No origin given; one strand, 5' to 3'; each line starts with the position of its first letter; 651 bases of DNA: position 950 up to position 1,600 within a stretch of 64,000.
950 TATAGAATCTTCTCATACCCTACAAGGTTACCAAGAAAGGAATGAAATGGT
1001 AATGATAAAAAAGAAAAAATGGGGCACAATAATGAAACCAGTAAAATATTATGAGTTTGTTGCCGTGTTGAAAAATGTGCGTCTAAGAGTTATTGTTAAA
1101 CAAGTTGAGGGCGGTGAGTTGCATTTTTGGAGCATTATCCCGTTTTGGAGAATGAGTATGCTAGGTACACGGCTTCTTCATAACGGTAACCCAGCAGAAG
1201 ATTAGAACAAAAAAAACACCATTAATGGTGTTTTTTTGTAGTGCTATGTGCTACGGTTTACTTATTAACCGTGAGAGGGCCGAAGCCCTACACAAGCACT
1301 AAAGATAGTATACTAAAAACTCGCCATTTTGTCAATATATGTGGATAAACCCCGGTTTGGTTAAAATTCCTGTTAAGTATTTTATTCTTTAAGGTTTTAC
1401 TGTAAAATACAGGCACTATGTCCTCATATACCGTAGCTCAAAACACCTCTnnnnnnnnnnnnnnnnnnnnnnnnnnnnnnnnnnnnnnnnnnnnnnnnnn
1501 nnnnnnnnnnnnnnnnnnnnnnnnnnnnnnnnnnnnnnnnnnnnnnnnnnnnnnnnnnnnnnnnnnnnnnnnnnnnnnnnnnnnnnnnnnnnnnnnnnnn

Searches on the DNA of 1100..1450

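Call 45: search_rna_families(source=window, start=1100, end=1450, threshold=evalue, max_evalue=1)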
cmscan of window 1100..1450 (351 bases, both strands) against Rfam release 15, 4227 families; matches with E-value up to 1: 5.
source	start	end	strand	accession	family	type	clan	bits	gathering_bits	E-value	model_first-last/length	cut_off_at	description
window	1207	1300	-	RF00106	RNAI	Gene; antisense;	-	27.7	47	0.0026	1-102/102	no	RNAI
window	1192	1238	+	RF02427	SpF10_sRNA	Gene; sRNA;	-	22.3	60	0.057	1-57/57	no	Streptococcus sRNA SpF10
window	1198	1239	+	RF00106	RNAI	Gene; antisense;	-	18.6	47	0.33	1-102/102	no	RNAI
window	1203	1344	+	RF02124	JPX_1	Gene; lncRNA;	-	17.3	55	0.64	1-135/135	no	JPX transcript, XIST activator conserved region 1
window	1207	1239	-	RF02737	Rev13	Gene; antisense;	-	12.2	242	0.84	85-118/354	no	Soft rot Enterobacteriaceae Rev 13 asRNA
